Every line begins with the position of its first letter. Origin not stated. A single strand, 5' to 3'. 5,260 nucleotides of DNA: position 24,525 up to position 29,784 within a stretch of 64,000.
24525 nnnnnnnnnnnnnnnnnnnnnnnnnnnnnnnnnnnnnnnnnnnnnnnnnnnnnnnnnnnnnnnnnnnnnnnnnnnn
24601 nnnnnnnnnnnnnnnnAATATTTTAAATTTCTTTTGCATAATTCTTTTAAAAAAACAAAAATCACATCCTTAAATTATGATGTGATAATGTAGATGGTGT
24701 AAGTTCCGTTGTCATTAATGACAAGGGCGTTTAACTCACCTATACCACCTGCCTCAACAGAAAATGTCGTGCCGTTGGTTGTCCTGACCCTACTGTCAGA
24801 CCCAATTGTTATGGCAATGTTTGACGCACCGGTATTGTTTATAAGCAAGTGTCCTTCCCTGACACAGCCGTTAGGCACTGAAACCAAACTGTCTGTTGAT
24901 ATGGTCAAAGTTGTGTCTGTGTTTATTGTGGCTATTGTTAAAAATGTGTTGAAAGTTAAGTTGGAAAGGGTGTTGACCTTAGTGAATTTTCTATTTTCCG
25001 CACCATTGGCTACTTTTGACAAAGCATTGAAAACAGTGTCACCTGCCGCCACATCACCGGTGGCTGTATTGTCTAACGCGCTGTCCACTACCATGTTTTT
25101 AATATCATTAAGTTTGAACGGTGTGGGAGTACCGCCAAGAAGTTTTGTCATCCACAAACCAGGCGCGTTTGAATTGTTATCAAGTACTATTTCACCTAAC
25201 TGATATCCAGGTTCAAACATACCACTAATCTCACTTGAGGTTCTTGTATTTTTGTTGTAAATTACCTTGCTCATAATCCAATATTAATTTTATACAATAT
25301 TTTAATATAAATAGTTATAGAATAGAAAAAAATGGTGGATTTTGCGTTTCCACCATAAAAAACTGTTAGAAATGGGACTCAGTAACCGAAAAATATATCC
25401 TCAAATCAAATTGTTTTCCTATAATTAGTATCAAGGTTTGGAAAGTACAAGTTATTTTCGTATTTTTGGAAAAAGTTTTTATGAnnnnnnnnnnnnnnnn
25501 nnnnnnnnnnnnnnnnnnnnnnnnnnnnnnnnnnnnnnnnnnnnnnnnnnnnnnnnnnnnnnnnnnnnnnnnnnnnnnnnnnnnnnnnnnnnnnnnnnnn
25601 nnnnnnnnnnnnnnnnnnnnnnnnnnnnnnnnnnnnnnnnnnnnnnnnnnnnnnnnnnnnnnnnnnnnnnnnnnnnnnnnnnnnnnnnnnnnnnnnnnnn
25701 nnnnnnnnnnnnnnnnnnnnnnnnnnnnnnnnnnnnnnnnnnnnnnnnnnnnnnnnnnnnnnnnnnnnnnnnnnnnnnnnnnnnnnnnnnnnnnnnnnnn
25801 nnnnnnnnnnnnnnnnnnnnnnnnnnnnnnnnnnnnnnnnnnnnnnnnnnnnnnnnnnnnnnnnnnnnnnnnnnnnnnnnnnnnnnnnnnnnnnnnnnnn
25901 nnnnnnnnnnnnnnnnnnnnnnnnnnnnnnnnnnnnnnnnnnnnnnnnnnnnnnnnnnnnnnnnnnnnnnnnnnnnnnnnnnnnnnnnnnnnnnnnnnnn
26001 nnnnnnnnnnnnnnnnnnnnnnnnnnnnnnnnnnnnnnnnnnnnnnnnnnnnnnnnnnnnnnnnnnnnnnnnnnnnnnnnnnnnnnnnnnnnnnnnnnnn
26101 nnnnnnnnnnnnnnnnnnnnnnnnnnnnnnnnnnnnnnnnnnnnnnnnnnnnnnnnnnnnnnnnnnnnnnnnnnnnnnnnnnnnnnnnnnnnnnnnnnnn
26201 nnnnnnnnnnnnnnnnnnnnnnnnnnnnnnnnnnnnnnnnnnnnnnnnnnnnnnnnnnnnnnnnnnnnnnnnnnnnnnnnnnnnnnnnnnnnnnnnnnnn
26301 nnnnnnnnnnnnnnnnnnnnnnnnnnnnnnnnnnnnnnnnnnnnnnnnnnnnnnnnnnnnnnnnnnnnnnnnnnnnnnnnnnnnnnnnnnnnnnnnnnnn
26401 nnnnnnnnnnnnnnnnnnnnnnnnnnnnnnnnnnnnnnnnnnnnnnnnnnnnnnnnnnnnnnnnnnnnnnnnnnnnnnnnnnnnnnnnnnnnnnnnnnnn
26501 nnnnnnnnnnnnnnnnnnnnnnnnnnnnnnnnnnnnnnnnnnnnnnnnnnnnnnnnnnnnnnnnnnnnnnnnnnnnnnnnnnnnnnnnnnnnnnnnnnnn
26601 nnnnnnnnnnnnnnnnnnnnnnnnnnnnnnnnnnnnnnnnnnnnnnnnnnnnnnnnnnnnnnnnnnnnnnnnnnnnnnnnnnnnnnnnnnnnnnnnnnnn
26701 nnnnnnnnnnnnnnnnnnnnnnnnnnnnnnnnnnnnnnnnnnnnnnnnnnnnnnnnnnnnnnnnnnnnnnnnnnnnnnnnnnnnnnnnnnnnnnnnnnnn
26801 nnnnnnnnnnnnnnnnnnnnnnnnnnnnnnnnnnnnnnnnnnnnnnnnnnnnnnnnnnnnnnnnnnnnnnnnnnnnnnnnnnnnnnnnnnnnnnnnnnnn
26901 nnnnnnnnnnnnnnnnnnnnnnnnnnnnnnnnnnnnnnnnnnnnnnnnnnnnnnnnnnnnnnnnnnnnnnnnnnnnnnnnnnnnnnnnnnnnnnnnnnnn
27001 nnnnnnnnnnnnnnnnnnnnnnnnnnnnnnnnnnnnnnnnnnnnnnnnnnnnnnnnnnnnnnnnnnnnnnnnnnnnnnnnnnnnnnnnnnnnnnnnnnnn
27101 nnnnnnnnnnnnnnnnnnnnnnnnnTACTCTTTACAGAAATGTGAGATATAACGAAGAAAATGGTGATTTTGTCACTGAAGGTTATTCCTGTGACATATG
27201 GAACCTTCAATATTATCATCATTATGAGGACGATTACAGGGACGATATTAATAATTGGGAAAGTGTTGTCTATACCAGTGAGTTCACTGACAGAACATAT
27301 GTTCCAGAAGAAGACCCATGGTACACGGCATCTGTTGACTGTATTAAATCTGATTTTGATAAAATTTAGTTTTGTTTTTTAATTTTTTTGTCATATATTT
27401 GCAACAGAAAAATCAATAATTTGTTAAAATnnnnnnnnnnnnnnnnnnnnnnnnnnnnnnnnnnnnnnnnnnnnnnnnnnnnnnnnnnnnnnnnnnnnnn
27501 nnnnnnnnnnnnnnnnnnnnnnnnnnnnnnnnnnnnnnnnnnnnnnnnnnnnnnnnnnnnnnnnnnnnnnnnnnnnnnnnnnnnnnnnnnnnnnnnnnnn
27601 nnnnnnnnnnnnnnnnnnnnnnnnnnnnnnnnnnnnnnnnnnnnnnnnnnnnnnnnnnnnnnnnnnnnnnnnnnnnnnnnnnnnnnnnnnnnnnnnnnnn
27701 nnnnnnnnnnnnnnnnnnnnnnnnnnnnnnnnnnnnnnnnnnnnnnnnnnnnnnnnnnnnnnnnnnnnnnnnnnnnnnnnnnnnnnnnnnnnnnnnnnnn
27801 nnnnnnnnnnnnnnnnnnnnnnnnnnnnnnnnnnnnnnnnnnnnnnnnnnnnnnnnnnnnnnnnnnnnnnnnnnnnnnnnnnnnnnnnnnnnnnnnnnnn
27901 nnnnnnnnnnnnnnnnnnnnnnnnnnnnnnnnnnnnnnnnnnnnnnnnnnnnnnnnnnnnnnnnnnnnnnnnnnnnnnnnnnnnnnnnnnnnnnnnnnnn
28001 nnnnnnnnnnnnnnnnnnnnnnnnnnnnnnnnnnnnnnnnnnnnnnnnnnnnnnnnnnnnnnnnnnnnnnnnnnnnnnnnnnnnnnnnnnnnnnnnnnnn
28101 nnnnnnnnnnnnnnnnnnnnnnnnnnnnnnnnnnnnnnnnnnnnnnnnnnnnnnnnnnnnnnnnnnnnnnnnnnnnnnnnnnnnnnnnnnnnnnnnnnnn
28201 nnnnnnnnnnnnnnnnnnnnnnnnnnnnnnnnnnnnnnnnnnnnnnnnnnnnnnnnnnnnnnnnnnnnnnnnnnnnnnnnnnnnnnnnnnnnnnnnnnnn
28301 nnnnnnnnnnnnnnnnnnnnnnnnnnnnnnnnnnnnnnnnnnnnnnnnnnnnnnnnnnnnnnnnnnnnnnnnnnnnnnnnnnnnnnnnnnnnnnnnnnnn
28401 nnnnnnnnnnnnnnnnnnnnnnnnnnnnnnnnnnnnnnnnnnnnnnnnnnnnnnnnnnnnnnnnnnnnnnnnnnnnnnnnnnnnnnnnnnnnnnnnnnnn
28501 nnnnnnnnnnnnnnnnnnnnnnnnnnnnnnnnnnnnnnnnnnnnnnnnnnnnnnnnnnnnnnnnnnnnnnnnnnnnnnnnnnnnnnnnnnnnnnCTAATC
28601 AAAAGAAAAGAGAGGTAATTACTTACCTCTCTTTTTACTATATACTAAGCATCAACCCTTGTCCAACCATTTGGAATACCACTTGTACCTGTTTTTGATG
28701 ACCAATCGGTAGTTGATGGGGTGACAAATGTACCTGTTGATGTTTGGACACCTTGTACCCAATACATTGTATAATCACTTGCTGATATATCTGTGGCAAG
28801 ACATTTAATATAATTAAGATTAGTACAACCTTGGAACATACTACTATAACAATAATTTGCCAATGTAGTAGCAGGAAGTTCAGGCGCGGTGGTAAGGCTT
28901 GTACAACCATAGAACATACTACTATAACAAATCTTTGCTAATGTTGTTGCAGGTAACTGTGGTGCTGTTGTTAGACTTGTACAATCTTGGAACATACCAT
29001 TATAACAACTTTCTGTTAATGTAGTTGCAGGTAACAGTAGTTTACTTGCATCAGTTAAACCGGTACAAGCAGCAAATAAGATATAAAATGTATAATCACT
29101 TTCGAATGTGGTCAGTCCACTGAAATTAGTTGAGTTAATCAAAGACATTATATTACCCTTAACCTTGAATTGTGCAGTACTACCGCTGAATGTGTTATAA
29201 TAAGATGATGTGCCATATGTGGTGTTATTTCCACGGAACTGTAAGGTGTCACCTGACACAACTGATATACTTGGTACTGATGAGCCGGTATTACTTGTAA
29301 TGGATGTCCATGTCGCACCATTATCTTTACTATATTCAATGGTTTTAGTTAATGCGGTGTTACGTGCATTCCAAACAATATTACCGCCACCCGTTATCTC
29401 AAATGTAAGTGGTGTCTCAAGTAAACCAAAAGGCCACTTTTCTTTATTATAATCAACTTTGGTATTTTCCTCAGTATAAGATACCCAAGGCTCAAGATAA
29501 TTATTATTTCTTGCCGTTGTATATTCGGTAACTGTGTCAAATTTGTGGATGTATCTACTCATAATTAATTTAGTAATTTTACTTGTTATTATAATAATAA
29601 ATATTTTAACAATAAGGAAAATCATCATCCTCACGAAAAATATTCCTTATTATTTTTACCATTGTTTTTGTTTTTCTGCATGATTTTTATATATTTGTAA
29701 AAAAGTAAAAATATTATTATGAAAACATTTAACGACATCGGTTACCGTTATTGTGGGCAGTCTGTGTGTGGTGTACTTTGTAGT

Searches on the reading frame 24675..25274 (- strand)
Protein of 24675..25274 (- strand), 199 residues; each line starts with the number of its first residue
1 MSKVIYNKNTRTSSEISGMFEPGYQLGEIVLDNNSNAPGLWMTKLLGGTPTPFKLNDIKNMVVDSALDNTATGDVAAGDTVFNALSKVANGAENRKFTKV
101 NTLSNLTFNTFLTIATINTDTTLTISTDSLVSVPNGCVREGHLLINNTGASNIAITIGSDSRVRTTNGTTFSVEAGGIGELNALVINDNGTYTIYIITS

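Call 44: search_protein_families(library=phrogs, proteins=[window:24675-25274:-], max_evalue=0.001)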
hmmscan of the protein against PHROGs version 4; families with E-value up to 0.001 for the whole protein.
window:24675-25274:- (199 aa): 0 families

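Call 54: search_protein_families(library=pfam, proteins=[window:24675-25274:-], max_evalue=1)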
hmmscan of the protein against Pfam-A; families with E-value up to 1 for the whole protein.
window:24675-25274:- (199 aa): 1 family
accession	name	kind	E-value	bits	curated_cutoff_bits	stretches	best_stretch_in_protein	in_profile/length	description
PF18252.6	Cu_bind_CorA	-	0.055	13.6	27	1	51-121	113-181/184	Copper(I)-binding protein CorA-like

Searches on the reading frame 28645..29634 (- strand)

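Call 15: search_protein_families(library=phrogs, proteins=[window:28645-29634:-], max_evalue=0.001)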
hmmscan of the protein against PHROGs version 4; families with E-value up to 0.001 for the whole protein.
window:28645-29634:- (329 aa): 0 families

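Call 54: search_protein_families(library=pfam, proteins=[window:28645-29634:-], max_evalue=1)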
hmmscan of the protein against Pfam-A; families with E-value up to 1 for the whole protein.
window:28645-29634:- (329 aa): 2 families
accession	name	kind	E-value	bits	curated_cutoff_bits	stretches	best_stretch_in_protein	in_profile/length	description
PF21471.3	Reelin_subrepeat-B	-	0.058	13.6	27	1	77-114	41-77/127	Reelin subrepeat B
PF03174.19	CHB_HEX_C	-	0.24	11.8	23.6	1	98-120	36-57/76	Chitobiase/beta-hexosaminidase C-terminal domain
